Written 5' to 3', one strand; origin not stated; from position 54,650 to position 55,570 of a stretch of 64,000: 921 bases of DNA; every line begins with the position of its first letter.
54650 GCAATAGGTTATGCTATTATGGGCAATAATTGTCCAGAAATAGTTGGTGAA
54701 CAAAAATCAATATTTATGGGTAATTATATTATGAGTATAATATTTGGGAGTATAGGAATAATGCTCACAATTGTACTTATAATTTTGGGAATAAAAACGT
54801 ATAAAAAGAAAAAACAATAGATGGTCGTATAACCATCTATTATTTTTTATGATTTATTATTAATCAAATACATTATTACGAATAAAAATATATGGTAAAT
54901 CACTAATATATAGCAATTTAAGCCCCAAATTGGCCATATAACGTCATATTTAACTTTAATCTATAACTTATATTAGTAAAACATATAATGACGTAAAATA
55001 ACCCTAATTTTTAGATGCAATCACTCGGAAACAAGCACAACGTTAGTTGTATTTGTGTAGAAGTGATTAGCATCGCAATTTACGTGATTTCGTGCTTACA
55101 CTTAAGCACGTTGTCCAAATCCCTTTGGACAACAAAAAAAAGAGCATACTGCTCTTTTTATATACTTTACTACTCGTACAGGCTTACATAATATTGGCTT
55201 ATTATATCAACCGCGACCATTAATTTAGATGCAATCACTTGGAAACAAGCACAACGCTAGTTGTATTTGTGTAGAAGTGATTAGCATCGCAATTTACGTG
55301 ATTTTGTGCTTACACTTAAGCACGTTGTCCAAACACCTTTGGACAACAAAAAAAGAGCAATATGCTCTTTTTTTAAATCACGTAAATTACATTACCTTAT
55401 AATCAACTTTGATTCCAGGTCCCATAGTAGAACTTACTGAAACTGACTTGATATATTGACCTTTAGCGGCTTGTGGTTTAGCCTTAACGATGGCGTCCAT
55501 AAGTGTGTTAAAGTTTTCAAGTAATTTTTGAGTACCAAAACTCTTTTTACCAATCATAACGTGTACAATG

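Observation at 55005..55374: Tandem pair of ~155-nt terminator-ended structured RNA paralogs whose every difference is structure-neutral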

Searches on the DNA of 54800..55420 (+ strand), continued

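Call 72: search_with_rna_model(model_id=R1, sources=[window, L001, L002, L004, L089, L103, L104, L105, L107, L009, L090, L091, L094, L096, L097, L108, L109, L110, L111], max_evalue=1e-11, make_alignment=true)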
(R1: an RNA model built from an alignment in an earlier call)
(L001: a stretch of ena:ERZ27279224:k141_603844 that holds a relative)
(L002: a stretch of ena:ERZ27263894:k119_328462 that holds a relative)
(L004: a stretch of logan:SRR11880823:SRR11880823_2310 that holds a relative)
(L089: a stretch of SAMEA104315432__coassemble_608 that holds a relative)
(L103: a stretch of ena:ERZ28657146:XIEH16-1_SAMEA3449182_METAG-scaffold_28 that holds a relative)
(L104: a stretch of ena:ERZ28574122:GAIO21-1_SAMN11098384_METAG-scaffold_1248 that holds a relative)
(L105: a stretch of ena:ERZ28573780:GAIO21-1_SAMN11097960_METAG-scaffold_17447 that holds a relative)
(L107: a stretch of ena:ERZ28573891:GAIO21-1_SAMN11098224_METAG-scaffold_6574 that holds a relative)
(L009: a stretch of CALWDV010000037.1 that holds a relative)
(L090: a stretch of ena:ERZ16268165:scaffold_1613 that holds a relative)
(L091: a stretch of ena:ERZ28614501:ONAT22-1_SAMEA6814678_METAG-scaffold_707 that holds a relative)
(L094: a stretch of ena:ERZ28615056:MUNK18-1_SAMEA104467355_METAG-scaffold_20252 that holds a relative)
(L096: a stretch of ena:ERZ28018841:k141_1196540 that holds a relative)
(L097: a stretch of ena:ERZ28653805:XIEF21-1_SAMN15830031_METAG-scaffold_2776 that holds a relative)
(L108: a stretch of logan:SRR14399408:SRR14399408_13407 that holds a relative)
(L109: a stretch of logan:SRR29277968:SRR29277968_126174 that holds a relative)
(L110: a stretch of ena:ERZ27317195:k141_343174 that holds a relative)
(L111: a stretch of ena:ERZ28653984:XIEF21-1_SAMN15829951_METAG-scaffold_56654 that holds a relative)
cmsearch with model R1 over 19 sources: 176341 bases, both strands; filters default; matches with E-value up to 1e-11: 29.
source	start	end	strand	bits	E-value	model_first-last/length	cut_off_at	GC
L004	4682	4850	-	174.2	1.9e-38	1-169/169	no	0.35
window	55222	55389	+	170.5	1.4e-37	1-169/169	no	0.34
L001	4682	4848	-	168.1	5.3e-37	1-169/169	no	0.35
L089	2142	2310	+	167.1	8.9e-37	1-169/169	no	0.33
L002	4682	4850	-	165.9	1.7e-36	1-169/169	no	0.35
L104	3682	3846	-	146.6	5.6e-32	1-169/169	no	0.32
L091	3682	3849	-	145.7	9.5e-32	1-169/169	no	0.32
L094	2543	2711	-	144.9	1.4e-31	1-169/169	no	0.32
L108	3182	3349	-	143.4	3.2e-31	1-169/169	no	0.29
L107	1316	1481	-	143.1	3.7e-31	1-169/169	no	0.31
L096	3682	3849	-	142.7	4.7e-31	1-169/169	no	0.3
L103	3682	3849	-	142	6.8e-31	1-169/169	no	0.3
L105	2841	3004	-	138.9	3.6e-30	1-169/169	no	0.3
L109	3182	3350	-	137.5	7.9e-30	1-169/169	no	0.29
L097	3682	3848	-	136.7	1.2e-29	1-169/169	no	0.31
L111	2528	2694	-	133.1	8.2e-29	1-169/169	no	0.32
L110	3182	3348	-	132.4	1.2e-28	1-169/169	no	0.34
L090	3682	3851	-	130.9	2.7e-28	1-169/169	no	0.32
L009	4682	4851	-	127.2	2e-27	1-169/169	no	0.31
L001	4901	5061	-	116.6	6.2e-25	1-169/169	no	0.34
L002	4903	5065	-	112.5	5.6e-24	1-169/169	no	0.36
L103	3894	4056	-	110.4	1.8e-23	1-169/169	no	0.33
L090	3871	4023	-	91.3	5.3e-19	1-169/169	no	0.32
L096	3864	4019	-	90.1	9.9e-19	1-169/169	no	0.29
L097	3863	4018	-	90.1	9.9e-19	1-169/169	no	0.29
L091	3880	4024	-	75.1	3.2e-15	1-169/169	no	0.3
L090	4043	4196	-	74.5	4.6e-15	1-169/169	no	0.31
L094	2742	2882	-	66.8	2.9e-13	1-169/169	no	0.32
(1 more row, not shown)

Alignment A5: 29 matches aligned to the model, 200 columns, each read 5' to 3' on its own strand. Consensus structure (alignment columns), stored with it:
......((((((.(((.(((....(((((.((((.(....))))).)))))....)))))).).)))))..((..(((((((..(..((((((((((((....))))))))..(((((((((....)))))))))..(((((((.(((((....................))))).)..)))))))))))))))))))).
